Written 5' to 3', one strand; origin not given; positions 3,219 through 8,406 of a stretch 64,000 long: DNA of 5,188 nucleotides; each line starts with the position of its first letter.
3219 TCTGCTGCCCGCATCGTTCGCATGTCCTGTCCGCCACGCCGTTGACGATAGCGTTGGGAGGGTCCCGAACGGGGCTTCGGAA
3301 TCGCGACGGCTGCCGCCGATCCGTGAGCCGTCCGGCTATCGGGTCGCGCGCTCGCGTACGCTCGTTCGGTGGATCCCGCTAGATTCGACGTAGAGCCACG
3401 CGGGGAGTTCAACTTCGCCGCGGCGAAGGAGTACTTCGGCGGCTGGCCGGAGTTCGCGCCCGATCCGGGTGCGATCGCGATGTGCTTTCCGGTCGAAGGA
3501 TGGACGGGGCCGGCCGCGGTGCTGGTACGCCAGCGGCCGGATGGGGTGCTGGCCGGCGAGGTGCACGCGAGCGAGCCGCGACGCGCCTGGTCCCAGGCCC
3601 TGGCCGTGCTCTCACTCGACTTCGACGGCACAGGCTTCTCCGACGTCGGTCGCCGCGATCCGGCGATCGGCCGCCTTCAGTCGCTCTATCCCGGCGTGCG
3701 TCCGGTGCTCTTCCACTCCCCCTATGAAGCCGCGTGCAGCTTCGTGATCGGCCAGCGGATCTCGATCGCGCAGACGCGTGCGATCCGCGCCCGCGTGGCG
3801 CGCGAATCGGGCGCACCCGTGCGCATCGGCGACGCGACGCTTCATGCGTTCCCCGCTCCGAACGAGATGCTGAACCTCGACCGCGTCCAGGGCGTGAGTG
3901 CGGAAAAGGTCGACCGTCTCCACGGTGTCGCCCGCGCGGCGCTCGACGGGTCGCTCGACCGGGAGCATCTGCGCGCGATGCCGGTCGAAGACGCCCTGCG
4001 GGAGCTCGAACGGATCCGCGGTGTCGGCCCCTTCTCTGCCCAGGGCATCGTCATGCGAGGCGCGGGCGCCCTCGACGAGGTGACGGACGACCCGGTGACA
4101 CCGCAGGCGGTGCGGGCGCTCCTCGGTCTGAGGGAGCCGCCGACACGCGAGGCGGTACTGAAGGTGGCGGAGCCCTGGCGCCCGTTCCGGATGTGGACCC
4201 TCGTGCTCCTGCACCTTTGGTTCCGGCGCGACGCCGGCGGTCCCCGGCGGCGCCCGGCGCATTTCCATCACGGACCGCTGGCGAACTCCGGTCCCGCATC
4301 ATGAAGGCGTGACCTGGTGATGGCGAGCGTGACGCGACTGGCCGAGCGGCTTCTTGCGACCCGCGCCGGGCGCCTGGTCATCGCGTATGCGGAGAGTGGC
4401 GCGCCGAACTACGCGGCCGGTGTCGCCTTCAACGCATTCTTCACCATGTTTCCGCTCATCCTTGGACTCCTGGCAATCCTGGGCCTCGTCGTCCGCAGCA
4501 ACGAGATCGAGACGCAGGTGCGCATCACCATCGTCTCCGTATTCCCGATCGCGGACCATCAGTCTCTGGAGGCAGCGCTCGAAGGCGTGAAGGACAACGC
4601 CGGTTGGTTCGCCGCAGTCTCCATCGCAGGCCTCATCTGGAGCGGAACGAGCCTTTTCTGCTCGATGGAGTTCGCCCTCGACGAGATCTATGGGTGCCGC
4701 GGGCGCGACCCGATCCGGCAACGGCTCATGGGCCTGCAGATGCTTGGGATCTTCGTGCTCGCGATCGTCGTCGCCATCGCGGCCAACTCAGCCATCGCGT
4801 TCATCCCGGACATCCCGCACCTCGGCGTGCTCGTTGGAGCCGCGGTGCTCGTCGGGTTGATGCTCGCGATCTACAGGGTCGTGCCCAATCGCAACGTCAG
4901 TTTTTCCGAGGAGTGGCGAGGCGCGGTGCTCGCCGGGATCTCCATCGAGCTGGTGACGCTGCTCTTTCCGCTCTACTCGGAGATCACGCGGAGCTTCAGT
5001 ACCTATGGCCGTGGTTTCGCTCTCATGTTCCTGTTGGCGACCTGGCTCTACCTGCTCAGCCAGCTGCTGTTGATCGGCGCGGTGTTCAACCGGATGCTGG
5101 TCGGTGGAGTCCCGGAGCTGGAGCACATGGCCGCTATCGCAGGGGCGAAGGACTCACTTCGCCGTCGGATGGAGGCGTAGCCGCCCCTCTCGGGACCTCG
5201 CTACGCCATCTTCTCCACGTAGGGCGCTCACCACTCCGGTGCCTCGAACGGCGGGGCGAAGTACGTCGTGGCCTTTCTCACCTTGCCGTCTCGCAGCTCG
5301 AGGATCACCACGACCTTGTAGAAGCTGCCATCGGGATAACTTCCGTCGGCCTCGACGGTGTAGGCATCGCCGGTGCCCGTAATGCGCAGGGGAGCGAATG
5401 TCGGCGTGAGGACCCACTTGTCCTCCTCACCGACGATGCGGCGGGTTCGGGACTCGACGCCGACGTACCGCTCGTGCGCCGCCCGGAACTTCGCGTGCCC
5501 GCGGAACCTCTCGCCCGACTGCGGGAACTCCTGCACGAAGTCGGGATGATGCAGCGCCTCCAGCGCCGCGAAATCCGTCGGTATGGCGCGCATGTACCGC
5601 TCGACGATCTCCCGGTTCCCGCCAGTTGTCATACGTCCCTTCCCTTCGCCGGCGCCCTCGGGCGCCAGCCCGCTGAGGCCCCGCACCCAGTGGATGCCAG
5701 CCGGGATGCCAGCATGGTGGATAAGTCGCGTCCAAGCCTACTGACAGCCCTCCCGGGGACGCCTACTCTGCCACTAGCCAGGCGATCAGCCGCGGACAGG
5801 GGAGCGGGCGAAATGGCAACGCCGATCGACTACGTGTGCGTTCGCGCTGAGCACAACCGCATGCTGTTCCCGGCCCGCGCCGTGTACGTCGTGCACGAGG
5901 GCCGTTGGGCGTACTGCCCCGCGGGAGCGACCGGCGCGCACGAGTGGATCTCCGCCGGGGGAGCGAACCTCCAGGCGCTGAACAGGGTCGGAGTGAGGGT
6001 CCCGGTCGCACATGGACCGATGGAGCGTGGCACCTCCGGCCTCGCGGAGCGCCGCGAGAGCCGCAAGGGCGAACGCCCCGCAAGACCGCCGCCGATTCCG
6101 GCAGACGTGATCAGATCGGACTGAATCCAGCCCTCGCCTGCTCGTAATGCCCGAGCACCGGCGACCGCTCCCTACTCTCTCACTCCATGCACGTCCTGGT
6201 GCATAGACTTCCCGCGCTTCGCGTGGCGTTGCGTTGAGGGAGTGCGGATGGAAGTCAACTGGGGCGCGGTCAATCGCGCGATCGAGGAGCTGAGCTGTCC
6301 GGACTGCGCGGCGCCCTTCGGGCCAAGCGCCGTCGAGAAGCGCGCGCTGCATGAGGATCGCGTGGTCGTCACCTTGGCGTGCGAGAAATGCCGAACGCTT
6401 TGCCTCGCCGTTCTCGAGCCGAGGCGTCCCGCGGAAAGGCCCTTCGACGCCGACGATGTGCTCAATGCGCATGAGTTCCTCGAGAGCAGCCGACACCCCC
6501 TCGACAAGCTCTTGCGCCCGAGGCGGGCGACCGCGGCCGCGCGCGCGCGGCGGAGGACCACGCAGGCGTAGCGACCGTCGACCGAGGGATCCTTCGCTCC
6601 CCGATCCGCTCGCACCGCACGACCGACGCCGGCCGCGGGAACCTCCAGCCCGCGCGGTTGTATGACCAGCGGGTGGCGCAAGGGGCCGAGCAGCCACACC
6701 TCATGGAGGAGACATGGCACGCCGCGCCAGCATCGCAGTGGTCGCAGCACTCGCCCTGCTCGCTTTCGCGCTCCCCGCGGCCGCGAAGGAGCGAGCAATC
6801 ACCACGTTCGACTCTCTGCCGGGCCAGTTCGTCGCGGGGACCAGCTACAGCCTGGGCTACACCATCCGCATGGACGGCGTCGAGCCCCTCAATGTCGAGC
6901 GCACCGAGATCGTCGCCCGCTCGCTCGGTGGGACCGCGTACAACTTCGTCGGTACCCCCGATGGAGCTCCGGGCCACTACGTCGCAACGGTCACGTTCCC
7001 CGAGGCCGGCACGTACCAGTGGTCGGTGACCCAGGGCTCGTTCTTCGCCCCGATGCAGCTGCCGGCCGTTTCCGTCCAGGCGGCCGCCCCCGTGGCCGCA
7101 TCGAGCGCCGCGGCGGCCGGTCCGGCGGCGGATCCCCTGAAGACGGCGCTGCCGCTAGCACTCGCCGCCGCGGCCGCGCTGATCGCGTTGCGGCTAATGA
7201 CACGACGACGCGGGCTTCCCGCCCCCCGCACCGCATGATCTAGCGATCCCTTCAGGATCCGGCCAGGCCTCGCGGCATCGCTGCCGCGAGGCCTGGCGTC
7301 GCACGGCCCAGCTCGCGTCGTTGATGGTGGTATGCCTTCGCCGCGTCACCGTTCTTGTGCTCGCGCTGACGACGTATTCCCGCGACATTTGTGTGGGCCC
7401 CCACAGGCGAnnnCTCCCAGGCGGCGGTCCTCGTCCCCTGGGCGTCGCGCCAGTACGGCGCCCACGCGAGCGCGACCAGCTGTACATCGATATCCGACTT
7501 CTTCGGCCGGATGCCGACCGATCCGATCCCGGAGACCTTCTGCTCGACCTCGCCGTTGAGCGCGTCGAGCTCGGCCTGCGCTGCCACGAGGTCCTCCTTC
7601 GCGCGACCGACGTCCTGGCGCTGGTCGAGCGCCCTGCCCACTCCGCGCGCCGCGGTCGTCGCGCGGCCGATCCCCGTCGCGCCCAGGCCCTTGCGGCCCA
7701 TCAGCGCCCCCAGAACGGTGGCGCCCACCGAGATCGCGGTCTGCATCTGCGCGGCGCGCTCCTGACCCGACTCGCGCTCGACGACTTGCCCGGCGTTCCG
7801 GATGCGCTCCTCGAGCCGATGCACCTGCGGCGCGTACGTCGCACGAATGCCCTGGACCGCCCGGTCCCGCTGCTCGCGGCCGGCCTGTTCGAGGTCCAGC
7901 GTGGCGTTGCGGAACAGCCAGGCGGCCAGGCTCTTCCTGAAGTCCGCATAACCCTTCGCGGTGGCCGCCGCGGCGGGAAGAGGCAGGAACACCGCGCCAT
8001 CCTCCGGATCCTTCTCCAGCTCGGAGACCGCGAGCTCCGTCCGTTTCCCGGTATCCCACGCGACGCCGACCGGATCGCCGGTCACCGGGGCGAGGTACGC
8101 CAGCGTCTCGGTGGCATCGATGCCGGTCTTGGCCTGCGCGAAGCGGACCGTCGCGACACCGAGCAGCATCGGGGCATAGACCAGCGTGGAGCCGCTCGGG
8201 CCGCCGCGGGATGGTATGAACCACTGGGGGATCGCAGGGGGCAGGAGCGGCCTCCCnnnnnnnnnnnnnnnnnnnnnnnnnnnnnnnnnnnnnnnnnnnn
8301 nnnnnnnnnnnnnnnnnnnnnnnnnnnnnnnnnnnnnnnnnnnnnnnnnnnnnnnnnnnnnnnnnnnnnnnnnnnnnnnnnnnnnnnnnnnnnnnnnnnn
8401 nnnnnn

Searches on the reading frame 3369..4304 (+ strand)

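Call 4: search_protein_families(library=pfam, proteins=[window:3369-4304:+], max_evalue=0.01)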
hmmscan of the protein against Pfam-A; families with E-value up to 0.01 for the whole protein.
window:3369-4304:+ (311 aa): 0 families

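Call 5: search_protein_families(library=ncbifam, proteins=[window:3369-4304:+], max_evalue=0.01)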
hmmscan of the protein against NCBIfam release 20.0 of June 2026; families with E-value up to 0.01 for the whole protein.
window:3369-4304:+ (311 aa): 2 families
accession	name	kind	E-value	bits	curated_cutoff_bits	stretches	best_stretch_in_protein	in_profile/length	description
NF007641.0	PRK10308.1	equivalog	5e-14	52.6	229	1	99-287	94-275/285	DNA-3-methyladenine glycosylase 2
TIGR00588.1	ogg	subfamily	9.9e-05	21.6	397.85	1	82-231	83-240/310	8-oxoguanine DNA-glycosylase (ogg)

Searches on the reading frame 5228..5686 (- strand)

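Call 4: search_protein_families(library=pfam, proteins=[window:5228-5686:-], max_evalue=0.01)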
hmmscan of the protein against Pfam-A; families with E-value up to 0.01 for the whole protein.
window:5228-5686:- (152 aa): 2 families
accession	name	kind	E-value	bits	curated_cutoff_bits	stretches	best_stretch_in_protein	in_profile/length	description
PF12680.13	SnoaL_2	-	1.7e-09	38.6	27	1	28-137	1-100/102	SnoaL-like domain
PF07366.18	SnoaL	-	0.0069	16.7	28.4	0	29-137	5-111/126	SnoaL-like polyketide cyclase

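Call 5: search_protein_families(library=ncbifam, proteins=[window:5228-5686:-], max_evalue=0.01)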
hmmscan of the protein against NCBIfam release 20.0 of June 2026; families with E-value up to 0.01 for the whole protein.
window:5228-5686:- (152 aa): 1 family
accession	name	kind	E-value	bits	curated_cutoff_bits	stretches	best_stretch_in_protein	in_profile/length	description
NF006089.0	PRK08241.1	subfamily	0.007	15.5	240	0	21-82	216-279/343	RNA polymerase subunit sigma-70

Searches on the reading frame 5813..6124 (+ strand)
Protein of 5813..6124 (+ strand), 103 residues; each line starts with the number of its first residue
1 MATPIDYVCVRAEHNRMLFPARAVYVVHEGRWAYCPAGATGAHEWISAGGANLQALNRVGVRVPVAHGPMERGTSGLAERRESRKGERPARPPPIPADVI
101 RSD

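Call 4: search_protein_families(library=pfam, proteins=[window:5813-6124:+], max_evalue=0.01)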
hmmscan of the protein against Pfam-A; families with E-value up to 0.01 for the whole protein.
window:5813-6124:+ (103 aa): 0 families

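Call 5: search_protein_families(library=ncbifam, proteins=[window:5813-6124:+], max_evalue=0.01)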
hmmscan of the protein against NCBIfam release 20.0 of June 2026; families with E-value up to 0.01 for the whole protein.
window:5813-6124:+ (103 aa): 0 families

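Call 6: search_protein_families(library=padloc, proteins=[window:5813-6124:+], max_evalue=0.01)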
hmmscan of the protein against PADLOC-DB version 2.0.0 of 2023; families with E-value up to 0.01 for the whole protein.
window:5813-6124:+ (103 aa): 0 families

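Call 63: search_protein_families(library=phrogs, proteins=[window:5813-6124:+], max_evalue=0.001)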
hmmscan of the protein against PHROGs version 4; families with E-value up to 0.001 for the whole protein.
window:5813-6124:+ (103 aa): 0 families

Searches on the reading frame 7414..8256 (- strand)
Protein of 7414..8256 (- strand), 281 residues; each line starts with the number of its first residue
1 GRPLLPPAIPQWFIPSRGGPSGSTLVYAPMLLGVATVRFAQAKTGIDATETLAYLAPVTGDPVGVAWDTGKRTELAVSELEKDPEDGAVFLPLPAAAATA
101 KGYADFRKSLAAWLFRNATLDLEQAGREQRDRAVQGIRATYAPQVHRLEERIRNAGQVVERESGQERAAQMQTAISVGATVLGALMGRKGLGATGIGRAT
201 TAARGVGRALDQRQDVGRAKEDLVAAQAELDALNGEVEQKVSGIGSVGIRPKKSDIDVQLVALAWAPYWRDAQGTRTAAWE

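Call 48: predict_structure(alignment_id=A2)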
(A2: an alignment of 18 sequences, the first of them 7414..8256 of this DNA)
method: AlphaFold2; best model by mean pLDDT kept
length: 281 residues; sequences in the alignment: 18
mean_pLDDT: 81.3   pTM: 0.60
mean pLDDT of the five models: 81.3, 80.0, 77.3, 76.8, 73.9
residues with pLDDT >= 90: 95; 70-90: 133; 50-70: 39; < 50: 14
segments of 3 or more residues with pLDDT < 50: 187-199
pLDDT, mean of each block of 10 residues (from residue 1): 85 88 92 94 81 90 83 89 91 89 91 91 69 80 88 87 74 57 48 45 60 81 87 85 73 93 94 90 78
secondary structure, 60 per line:
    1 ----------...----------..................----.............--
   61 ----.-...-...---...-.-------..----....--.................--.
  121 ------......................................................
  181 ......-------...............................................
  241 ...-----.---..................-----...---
elements in order: E11-13 E24-41 E46-58 E71-73 H95-98 H101-117 H127-186 H194-243 E256-270 E276-278

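Call 50: fold_search(model_id=the predicted structure, library=pdb)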
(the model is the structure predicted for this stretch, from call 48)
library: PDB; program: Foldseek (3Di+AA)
matches with E <= 10: 539; with E <= 0.001: 0
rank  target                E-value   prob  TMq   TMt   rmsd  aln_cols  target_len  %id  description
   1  6qpq_A                1.4e-02  0.99  0.30  0.22  15.0       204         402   17  The structure of the cohesin head module elucidates the mechanism of ring opening (released 2020-02-05)
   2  6qpq_C                2.8e-02  0.82  0.27  0.20  19.1       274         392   13  The structure of the cohesin head module elucidates the mechanism of ring opening (released 2020-02-05)
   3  9r64_I                4.0e-02  0.44  0.23  0.11  19.7       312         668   12  CPS secretion pathway Wza-Wzc_C1 (Conf 0) (released 2026-03-04)
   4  9a72_A                1.6e-01  0.80  0.35  0.35  20.3       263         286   13  Integrative model of YFMS-CHEW by crosslinking MS and deep learning (released 2024-09-18)
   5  9r68_I                1.7e-01  0.14  0.19  0.10  17.9       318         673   11  CPS secretion pathway Wza-Wzc_C1 (Conf 2) (released 2026-03-04)
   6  8vp6_A                2.0e-01  0.99  0.33  0.15  17.7       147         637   12  Cryo-EM structure of the ABC transporter PCAT1 bound with Mg_class_2 (released 2024-10-30)
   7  8vp9_B                2.4e-01  0.99  0.32  0.14  17.6       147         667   12  Cryo-EM structure of the cysteine-free ABC transporter PCAT1 bound with ADP and Substrate (released 2024-10-30)
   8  9o40_A                2.4e-01  0.54  0.24  0.29  11.4       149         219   17  cryo-EM structure of TolQR conformation1 in SMA nanodiscs (released 2025-12-17)
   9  8j07_8A               3.0e-01  0.82  0.30  0.40   7.1       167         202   19  96nm repeat of human respiratory doublet microtubule and associated axonemal complexes (released 2023-07-26)
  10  9r62_K                3.3e-01  0.09  0.16  0.08  22.4       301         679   12  CPS co-polymerase Wzc_C1 (released 2026-03-04)
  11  8dd4_B                3.7e-01  0.47  0.29  0.30  15.7       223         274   13  PI 3-kinase alpha with nanobody 3-142 (released 2022-09-21)
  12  7rro_A0               3.9e-01  0.44  0.26  0.31   8.6       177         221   16  Structure of the 48-nm repeat doublet microtubule from bovine tracheal cilia (released 2021-10-27)
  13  8vp5_A                4.2e-01  0.97  0.33  0.14  17.7       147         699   12  Cryo-EM structure of the ABC transporter PCAT1 bound with ADP and Substrate (released 2024-10-30)
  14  3i2w_B                4.4e-01  0.69  0.27  0.27  14.9       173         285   11  Crystal structure of EFC/F-BAR domain of Drosophila Syndapin/PACSIN (released 2010-03-02)
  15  8i21_B                4.4e-01  0.18  0.16  0.17  22.0       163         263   16  Cryo-EM structure of 6-subunit Smc5/6 arm region (released 2024-06-26)
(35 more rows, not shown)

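Call 58: search_protein_families(library=pfam, alignment_id=A2, max_evalue=1)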
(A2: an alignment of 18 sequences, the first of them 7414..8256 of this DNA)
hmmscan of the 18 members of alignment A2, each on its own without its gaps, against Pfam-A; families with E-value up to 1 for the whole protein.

A. member 1, window:7414-8256:- (281 aa): 0 families

B. families by the number of members that match (of 18 scanned): 55 families (the first 25 are shown)
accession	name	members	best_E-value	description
PF14362.11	DUF4407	9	0.00015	Domain of unknown function (DUF4407)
PF05531.17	NPV_P10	7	0.0015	Nucleopolyhedrovirus P10 protein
PF01442.23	Apolipoprotein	5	0.014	Apolipoprotein A1/A4/E domain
PF18142.6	SLATT_fungal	3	0.011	SMODS and SLOG-associating 2TM effector domain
PF06810.17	Phage_scaffold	3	0.023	Phage capsid assembly scaffolding protein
PF07352.17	Phage_Mu_Gam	3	0.044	Bacteriophage Mu Gam like protein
PF25764.1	KIF21A_4th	2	0.0024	KIF21A-like domain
PF07321.17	YscO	2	0.0099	Type III secretion protein YscO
PF07200.18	Mod_r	2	0.012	Modifier of rudimentary (Mod(r)) protein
PF12325.13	TMF_TATA_bd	2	0.06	TATA element modulatory factor 1 TATA binding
PF12761.13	End3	2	0.061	Actin cytoskeleton-regulatory complex protein END3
PF12965.13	DUF3854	2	0.13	Domain of unknown function (DUF3854)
PF11629.13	Mst1_SARAH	2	0.21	C terminal SARAH domain of Mst1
PF03938.19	OmpH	2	0.23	Outer membrane protein (OmpH-like)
PF23991.1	DUF7310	2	0.29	Coiled-coil region of unknown function (DUF7310)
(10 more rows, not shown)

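Call 66: search_solved_structures(query=A2, max_evalue=10)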
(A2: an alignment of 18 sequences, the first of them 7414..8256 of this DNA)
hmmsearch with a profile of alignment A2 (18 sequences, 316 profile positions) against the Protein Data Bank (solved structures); distinct sequences matched with E-value up to 10: 3.
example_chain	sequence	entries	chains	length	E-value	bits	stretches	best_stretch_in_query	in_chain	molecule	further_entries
3s84_A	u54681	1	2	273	0.37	13.2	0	243-281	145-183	Apolipoprotein A-IV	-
6prh_A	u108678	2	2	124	1.3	11.5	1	233-287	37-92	RicA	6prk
2pih_A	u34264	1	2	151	1.4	11.4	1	233-287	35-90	Protein ymcA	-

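Call 68: fold_search(model_id=the predicted structure, library=viral)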
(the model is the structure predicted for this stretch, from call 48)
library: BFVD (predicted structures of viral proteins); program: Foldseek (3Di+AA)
matches with E <= 10: 583; with E <= 0.001: 0
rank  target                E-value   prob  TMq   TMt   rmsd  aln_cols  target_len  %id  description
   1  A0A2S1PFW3            7.1e-03  0.91  0.28  0.11  20.9       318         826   12  Tail fiber protein [Pseudomonas phage 98PfluR60PP]
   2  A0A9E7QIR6            7.1e-03  0.72  0.24  0.12  19.9       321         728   12  (no name in the UniProt tables at hand)
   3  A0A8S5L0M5            1.8e-02  0.33  0.18  0.13  29.9       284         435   10  Maturation protein (Fragment) [ssRNA phage SRR6960509_5]
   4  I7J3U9                4.9e-02  1.00  0.36  0.13   5.8       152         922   18  Phage tail fibers [Yersinia phage phiR2-01]
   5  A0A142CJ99            5.9e-02  0.54  0.22  0.30  15.3       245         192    9  (no name in the UniProt tables at hand)
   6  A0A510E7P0            1.0e-01  0.80  0.31  0.08  18.9       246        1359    9  (no name in the UniProt tables at hand)
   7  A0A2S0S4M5            1.5e-01  0.44  0.25  0.07  26.9       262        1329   12  Uncharacterized protein [Fuefuki virus]
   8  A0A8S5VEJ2            1.9e-01  0.21  0.19  0.12  24.5       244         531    9  Receptor Binding Protein [Siphoviridae sp. ctSXZ3]
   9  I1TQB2                2.6e-01  0.77  0.29  0.20  11.2       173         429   14  (no name in the UniProt tables at hand)
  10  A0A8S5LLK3            3.3e-01  0.33  0.24  0.34  19.3       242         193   10  Uncharacterized protein [Siphoviridae sp. ctKcB20]
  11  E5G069                3.3e-01  0.25  0.22  0.20  14.3       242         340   11  Tail protein [Clostridium phage CpV1]
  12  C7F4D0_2              3.3e-01  0.14  0.21  0.06  18.9       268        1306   12  (no name in the UniProt tables at hand)
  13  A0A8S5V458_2          3.3e-01  0.07  0.12  0.05  25.2       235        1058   11  PolyVal ADP-Ribosyltransferase [Myoviridae sp. ct8iP21]
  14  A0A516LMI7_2          3.7e-01  0.23  0.17  0.05  14.2       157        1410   17  (no name in the UniProt tables at hand)
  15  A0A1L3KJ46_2          4.1e-01  0.25  0.26  0.07  33.4       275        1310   10  (no name in the UniProt tables at hand)
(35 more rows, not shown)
